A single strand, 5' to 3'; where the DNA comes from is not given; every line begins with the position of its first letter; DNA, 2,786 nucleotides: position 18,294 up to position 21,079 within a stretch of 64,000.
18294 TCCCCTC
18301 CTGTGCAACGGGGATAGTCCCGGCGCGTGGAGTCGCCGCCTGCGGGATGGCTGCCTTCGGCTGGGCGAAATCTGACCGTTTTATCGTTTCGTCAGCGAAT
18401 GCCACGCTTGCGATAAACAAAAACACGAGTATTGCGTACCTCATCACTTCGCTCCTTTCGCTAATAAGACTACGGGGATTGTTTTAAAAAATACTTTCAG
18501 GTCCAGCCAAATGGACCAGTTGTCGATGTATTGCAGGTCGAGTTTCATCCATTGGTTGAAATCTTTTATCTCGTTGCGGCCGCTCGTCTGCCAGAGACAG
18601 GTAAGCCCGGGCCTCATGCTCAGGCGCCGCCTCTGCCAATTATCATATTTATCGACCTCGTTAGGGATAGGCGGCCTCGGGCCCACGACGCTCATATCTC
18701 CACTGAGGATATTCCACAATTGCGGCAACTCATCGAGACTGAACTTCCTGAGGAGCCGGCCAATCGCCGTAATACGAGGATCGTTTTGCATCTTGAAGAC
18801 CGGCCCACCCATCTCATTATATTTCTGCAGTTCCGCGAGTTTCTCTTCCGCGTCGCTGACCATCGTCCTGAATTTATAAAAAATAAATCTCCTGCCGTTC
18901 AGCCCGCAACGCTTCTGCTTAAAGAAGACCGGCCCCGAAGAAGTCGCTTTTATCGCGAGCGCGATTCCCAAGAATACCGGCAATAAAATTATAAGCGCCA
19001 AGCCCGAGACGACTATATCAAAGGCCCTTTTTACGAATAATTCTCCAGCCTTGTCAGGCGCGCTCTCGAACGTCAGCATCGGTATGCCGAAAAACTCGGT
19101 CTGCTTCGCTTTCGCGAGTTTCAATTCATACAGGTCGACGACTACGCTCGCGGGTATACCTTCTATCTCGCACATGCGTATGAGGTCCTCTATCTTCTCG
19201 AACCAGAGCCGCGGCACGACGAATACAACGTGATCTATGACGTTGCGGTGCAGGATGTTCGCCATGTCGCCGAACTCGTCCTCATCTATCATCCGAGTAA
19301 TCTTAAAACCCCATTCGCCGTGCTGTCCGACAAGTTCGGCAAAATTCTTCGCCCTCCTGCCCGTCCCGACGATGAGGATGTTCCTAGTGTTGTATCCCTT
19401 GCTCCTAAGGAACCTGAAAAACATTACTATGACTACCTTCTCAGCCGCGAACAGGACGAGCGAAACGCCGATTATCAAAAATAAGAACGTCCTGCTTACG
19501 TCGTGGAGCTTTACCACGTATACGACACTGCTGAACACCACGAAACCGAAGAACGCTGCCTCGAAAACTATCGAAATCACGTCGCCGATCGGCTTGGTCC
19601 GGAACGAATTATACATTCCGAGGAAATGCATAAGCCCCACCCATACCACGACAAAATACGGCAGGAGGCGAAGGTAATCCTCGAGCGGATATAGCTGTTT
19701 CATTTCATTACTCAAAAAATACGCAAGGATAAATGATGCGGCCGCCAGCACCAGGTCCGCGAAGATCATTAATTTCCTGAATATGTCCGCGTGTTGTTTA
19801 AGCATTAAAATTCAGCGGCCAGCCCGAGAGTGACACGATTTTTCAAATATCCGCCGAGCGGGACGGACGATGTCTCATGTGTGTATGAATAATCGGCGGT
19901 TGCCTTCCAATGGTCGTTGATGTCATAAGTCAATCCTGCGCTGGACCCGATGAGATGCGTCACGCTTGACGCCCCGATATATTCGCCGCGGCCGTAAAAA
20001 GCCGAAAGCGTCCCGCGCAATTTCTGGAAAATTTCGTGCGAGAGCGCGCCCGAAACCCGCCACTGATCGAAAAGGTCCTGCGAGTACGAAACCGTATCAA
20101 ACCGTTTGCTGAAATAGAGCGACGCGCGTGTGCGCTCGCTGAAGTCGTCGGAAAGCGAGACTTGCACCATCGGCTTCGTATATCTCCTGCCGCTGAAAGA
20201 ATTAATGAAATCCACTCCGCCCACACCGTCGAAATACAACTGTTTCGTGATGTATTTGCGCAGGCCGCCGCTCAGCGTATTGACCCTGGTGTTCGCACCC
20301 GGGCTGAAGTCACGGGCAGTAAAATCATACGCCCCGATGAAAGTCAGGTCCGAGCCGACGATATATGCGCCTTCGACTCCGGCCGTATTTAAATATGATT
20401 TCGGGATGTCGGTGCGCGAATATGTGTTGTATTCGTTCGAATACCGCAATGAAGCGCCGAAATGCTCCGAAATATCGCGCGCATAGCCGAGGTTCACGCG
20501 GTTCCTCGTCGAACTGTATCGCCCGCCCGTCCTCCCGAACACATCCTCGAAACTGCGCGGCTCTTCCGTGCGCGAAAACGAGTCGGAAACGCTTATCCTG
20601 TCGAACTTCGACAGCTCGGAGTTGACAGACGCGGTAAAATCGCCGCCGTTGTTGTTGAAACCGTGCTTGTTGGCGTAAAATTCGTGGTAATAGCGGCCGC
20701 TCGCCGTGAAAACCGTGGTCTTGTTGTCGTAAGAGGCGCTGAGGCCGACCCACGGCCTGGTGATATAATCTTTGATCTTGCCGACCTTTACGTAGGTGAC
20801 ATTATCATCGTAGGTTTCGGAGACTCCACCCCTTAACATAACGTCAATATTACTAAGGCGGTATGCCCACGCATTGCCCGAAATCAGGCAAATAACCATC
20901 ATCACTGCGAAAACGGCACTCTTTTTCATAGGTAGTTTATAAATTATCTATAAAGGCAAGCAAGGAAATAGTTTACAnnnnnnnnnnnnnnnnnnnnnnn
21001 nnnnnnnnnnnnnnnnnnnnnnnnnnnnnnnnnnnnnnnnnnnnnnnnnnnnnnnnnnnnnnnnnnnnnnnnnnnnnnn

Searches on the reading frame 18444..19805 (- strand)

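Call 105: search_protein_families(library=pfam, proteins=[window:18444-19805:-], max_evalue=0.00001)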
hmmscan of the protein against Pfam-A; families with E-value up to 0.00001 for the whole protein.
window:18444-19805:- (453 aa): 2 families
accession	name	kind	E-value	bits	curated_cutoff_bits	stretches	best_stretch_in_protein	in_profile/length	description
PF02397.22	Bac_transf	-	3.5e-71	238.9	27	1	259-447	1-178/179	Bacterial sugar transferase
PF13727.12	CoA_binding_3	-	2.9e-09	37.6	25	1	61-177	2-114/175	CoA-binding domain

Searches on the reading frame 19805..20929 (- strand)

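Call 105: search_protein_families(library=pfam, proteins=[window:19805-20929:-], max_evalue=0.00001)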
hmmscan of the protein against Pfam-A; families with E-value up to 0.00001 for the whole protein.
window:19805-20929:- (374 aa): 1 family
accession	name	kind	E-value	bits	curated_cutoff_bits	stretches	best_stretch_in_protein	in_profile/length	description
PF10082.15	BBP2_2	-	6.9e-11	42.1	23.7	1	292-373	296-377/378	Putative beta-barrel porin 2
